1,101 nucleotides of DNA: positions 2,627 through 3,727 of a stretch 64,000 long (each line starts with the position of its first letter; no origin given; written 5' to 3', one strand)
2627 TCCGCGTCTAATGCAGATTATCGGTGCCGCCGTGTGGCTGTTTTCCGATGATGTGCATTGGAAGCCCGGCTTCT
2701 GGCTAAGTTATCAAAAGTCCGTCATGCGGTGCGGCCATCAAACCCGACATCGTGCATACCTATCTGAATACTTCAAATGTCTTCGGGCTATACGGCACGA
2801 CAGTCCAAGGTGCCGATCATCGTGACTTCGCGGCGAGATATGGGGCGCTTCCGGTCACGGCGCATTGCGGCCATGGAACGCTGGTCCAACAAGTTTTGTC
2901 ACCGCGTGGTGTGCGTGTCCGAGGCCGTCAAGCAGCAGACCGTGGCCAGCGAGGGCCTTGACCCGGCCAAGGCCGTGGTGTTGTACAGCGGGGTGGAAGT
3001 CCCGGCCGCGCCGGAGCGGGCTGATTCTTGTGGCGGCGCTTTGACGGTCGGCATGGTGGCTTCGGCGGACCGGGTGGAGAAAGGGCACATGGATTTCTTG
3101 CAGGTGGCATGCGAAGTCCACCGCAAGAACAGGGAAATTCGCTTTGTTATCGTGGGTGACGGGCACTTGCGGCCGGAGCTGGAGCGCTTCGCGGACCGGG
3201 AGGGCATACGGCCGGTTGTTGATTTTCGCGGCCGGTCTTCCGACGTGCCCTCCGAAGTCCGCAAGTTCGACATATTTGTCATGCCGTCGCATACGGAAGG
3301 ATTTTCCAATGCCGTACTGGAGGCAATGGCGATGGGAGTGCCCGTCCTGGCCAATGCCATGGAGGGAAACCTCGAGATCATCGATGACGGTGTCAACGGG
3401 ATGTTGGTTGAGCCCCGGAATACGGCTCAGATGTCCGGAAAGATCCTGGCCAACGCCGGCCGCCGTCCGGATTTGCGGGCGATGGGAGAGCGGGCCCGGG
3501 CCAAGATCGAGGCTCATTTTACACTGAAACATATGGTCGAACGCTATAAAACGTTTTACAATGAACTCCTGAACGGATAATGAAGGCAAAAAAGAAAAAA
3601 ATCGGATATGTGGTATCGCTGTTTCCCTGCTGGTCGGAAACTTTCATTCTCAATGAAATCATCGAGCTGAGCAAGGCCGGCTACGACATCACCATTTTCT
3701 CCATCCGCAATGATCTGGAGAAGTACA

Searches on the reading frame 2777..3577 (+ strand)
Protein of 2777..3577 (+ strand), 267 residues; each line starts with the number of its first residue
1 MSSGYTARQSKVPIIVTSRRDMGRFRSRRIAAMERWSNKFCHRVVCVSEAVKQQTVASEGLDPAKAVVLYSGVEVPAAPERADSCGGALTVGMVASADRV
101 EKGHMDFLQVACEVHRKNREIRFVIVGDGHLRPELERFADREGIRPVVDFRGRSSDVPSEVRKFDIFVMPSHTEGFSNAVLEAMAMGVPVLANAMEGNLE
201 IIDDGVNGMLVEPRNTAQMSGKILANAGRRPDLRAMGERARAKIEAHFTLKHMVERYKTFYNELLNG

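Call 38: search_protein_families(library=ncbifam, proteins=[window:2777-3577:+], max_evalue=0.00001)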
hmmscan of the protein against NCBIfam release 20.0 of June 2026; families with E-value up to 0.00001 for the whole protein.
window:2777-3577:+ (267 aa): 32 families (the best 25 are shown)
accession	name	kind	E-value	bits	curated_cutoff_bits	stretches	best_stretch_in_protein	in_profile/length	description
TIGR03088.1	stp2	hypoth_equivalog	9.8e-41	140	409.05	1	30-265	126-374/374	TIGR03088 family PEP-CTERM/XrtA system glycosyltransferase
NF041876.1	EPS_EpsE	equivalog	6.5e-29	101.3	400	1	78-252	204-384/389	exopolysaccharide biosynthesis GT4 family glycosyltransferase EpsE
TIGR03999.1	thiol_BshA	equivalog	9.3e-27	93.9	273.7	1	35-265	139-374/375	N-acetyl-alpha-D-glucosaminyl L-malate synthase BshA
NF038229.1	Glyco4_Geo_Pelo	equivalog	9.8e-22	77.4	400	1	40-265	109-337/338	GPMC system family 4 glycosyltransferase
TIGR04063.1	stp3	hypoth_equivalog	1.9e-17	63.3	442.05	1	25-265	142-396/397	TIGR04063 family PEP-CTERM/XrtA system glycosyltransferase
NF012034.0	PRK15490.1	equivalog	2.8e-16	59.1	813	1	102-255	411-567/578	Vi polysaccharide biosynthesis glycosyltransferase TviE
NF011726.0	PRK15179.1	equivalog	6.7e-16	57.7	733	1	81-257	510-687/694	Vi polysaccharide biosynthesis protein TviE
TIGR04047.1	MSMEG_0565_glyc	hypoth_equivalog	7.5e-16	58.2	259.85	1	13-260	111-370/373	MSMEG_0565 family glycosyltransferase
NF047880.1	glyco_SdgA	exception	2.9e-14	52.5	800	1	108-245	334-472/488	serine-aspartate repeat adhesin O-glycosyltransferase SdgA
NF047684.1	TeichurnBiosyTuaC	equivalog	7.3e-14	51.5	550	1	110-265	237-390/391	teichuronic acid biosynthesis protein TuaC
NF007396.0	PRK09922.1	equivalog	1.5e-13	50.4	385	1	41-224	136-321/361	lipopolysaccharide 1,6-galactosyltransferase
NF046085.1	XrtY_assoc_Gly1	equivalog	5.5e-13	48.5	400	1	102-265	221-385/387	XrtY-associated glycosyltransferase XYAG1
TIGR04157.1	glyco_rSAM_CFB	subfamily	8.7e-13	48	400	1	39-261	168-406/406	TIGR04157 family glycosyltransferase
TIGR03449.1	mycothiol_MshA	equivalog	1.1e-12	47.7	462.5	1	118-265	251-404/406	D-inositol-3-phosphate glycosyltransferase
NF053787.1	GlcN_PG_synth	equivalog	2e-12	46.7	480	1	155-265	253-360/361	N-acetylglucosaminyl phosphatidylglycerol synthase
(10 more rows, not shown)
